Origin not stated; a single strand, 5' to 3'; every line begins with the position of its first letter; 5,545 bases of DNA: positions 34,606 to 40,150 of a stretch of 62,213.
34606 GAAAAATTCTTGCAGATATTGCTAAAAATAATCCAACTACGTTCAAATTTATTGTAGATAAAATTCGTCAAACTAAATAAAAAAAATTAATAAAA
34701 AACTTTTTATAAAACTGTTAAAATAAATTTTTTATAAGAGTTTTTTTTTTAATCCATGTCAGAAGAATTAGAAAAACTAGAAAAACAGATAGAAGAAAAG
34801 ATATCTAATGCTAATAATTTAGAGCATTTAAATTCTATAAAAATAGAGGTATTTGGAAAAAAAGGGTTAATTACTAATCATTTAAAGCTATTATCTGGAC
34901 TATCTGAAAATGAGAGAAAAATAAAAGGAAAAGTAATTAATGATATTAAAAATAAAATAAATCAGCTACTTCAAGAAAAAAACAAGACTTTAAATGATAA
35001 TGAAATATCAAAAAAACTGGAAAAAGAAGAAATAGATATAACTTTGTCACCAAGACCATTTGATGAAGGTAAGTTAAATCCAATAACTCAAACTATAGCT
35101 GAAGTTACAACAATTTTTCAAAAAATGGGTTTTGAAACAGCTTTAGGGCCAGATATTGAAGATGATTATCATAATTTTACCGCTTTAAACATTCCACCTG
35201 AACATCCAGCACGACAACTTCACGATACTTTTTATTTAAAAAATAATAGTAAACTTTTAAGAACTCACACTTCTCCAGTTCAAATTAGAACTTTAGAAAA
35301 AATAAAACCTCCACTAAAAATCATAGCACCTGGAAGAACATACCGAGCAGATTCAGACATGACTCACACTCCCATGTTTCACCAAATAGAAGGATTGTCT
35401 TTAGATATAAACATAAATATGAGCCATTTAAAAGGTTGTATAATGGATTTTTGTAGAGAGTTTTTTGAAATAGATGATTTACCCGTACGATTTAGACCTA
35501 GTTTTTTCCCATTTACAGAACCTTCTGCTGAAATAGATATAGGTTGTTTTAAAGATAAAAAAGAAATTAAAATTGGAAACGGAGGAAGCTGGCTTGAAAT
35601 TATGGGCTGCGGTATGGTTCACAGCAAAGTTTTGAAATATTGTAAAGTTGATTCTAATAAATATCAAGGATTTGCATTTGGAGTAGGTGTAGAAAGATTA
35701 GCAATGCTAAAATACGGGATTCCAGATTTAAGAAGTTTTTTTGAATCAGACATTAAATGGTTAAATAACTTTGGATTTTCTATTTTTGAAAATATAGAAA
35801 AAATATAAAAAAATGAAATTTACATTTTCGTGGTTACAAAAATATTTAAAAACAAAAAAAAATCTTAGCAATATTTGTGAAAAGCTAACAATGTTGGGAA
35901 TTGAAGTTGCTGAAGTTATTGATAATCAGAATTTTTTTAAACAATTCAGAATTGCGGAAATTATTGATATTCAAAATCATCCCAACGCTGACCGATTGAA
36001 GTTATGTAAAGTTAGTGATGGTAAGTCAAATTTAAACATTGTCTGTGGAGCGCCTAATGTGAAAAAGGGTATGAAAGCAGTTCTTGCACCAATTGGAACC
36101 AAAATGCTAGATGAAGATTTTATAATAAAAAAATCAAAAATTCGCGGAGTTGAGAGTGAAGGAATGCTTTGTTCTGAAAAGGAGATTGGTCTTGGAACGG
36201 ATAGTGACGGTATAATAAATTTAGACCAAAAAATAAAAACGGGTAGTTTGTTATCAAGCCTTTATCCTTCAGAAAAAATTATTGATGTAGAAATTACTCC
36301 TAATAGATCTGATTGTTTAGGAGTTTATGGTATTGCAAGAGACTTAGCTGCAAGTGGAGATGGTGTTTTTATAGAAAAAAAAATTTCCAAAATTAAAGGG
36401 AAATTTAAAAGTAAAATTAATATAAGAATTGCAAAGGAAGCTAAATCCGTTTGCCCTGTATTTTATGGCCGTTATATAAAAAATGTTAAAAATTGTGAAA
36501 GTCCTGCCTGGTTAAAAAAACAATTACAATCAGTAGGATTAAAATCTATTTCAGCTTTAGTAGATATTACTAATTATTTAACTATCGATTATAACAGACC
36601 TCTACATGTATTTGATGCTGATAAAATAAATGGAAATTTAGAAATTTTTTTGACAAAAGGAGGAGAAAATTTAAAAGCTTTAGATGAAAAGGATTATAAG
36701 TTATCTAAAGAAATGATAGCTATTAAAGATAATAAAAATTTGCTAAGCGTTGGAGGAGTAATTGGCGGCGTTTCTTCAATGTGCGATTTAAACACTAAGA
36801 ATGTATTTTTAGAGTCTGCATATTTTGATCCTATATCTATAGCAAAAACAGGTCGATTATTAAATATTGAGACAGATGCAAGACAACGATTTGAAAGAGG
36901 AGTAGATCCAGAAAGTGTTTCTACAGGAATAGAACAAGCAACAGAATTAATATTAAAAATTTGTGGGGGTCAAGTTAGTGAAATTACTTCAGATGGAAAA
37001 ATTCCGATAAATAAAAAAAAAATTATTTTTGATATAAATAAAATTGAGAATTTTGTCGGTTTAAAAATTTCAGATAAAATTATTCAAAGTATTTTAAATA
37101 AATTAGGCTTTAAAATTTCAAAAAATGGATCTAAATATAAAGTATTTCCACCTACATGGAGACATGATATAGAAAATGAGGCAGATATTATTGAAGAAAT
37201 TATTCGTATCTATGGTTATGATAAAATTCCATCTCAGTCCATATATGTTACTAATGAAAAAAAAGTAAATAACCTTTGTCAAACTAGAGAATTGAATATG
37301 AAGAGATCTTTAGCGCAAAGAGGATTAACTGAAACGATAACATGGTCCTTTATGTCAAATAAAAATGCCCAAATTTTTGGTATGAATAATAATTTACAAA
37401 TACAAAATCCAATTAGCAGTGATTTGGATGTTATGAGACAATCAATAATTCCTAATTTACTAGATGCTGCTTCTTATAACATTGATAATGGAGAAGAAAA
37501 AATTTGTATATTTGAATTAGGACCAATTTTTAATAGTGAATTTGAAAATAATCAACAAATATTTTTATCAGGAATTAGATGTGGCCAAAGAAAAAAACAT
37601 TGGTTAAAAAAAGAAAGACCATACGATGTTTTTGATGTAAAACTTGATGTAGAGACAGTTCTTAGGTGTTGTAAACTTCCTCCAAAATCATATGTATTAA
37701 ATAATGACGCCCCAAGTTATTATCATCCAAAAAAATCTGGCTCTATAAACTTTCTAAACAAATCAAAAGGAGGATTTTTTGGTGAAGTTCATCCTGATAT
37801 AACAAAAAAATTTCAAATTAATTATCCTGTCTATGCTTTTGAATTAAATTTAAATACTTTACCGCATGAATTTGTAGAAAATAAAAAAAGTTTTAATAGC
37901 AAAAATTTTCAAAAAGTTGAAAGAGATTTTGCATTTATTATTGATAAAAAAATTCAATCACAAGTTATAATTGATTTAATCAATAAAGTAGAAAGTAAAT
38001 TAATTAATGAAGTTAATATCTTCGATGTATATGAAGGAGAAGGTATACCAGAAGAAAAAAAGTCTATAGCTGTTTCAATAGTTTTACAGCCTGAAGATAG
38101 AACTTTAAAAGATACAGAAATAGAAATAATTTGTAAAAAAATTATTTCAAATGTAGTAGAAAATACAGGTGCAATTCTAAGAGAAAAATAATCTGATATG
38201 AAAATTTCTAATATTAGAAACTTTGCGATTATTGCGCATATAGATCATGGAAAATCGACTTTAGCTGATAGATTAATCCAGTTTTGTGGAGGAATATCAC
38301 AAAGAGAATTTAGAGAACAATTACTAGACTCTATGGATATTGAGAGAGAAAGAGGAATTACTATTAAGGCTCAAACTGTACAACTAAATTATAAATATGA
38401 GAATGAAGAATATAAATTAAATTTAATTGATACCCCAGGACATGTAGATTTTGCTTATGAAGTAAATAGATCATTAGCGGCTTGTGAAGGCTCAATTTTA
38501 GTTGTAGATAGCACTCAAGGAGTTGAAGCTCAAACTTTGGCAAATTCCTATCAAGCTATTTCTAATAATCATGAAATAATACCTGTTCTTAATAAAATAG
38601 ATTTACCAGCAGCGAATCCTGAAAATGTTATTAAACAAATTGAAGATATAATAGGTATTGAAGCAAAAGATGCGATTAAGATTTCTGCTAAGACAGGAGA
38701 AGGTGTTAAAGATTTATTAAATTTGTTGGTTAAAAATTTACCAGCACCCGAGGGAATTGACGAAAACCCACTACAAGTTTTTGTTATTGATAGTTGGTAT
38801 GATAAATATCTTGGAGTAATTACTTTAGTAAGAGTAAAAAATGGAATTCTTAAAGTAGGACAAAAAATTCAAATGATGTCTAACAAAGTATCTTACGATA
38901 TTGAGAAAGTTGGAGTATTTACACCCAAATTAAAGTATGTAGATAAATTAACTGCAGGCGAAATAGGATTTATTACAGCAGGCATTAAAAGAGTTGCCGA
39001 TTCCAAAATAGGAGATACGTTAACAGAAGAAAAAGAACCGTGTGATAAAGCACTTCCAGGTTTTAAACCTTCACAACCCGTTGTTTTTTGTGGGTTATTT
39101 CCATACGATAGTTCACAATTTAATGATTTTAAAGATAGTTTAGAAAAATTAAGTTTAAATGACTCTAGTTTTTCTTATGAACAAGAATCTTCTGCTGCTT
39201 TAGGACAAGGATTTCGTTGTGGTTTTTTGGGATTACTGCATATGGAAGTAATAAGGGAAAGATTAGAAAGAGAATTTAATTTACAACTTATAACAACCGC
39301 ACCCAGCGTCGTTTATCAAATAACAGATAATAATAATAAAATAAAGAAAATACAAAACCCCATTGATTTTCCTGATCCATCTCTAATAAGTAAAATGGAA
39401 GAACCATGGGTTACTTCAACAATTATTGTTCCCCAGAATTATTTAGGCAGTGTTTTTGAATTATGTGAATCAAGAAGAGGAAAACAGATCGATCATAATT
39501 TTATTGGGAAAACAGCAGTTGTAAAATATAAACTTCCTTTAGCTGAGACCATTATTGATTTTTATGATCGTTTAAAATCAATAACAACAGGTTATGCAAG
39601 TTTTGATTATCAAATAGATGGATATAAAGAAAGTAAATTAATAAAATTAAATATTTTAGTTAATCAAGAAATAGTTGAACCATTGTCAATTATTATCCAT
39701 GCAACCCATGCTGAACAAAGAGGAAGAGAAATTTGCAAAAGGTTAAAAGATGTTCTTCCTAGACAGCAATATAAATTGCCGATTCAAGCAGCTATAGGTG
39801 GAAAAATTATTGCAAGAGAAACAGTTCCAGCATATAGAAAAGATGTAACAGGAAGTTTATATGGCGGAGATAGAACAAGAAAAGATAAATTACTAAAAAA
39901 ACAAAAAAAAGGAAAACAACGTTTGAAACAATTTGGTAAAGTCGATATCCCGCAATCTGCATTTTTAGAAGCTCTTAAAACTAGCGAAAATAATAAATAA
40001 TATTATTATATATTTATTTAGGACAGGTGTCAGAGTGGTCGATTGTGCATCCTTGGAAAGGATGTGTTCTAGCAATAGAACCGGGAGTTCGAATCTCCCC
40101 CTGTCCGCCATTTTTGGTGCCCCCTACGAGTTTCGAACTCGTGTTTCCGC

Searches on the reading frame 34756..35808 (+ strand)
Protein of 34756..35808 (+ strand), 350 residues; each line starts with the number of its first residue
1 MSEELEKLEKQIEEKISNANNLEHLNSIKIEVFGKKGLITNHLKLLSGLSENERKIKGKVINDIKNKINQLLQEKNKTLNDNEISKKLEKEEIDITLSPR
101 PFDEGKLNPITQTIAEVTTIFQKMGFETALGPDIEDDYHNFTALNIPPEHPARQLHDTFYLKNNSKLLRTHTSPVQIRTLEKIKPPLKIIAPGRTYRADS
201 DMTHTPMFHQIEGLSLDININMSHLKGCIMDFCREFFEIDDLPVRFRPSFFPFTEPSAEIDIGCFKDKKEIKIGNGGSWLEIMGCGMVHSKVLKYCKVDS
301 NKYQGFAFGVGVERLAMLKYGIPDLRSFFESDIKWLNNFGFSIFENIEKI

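Call 83: search_protein_families(library=pfam, proteins=[window:34756-35808:+], max_evalue=0.00001)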
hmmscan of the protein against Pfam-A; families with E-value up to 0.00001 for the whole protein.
window:34756-35808:+ (350 aa): 2 families
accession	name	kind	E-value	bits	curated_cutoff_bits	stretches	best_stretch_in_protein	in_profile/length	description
PF01409.25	tRNA-synt_2d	-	2.3e-96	322.5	19.8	1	93-339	2-246/246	tRNA synthetases class II core domain (F)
PF02912.23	Phe_tRNA-synt_N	-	6.4e-15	55.3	22.3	1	20-88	1-69/69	Aminoacyl tRNA synthetase class II, N-terminal domain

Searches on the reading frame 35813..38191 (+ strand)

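Call 83: search_protein_families(library=pfam, proteins=[window:35813-38191:+], max_evalue=0.00001)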
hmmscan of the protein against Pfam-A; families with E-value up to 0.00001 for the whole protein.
window:35813-38191:+ (792 aa): 5 families
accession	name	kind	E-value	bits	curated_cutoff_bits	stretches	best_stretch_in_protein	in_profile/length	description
PF03483.22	B3_4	-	6.3e-64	215.2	29.3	1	214-385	2-174/174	B3/4 domain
PF17759.6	tRNA_synthFbeta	-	3.6e-48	164.3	22.4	1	472-680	1-214/214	Phenylalanyl tRNA synthetase beta chain CLM domain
PF03147.19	FDX-ACB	-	5.1e-28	97.8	31.1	1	698-790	2-94/94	Ferredoxin-fold anticodon binding domain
PF03484.21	B5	-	8.2e-24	84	28.6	1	406-469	3-67/67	tRNA synthetase B5 domain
PF01588.26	tRNA_bind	-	1.7e-19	70.1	27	1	45-145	1-95/96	Putative tRNA binding domain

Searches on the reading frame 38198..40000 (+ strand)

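Call 83: search_protein_families(library=pfam, proteins=[window:38198-40000:+], max_evalue=0.00001)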
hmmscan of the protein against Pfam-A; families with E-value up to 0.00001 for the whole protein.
window:38198-40000:+ (600 aa): 6 families
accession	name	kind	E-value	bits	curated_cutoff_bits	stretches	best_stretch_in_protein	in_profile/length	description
PF00009.33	GTP_EFTU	-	9.7e-56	188.8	26.5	1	5-182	2-187/188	Elongation factor Tu GTP binding domain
PF06421.17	LepA_C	-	1.3e-43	147.9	29.7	1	488-594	1-107/107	GTP-binding protein LepA C-terminus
PF00679.30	EFG_C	-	1.7e-22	79.7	27.9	1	400-483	2-85/89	Elongation factor G C-terminus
PF03144.31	GTP_EFTU_D2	-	8.5e-10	39.4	30.3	1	206-276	1-73/73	Elongation factor Tu domain 2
PF22042.2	EF-G_D2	-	6.7e-06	26.6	27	0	192-277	2-83/84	Elongation factor G domain 2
PF01926.29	MMR_HSR1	-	7.8e-06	26.4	21.9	0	10-133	3-113/113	50S ribosome-binding GTPase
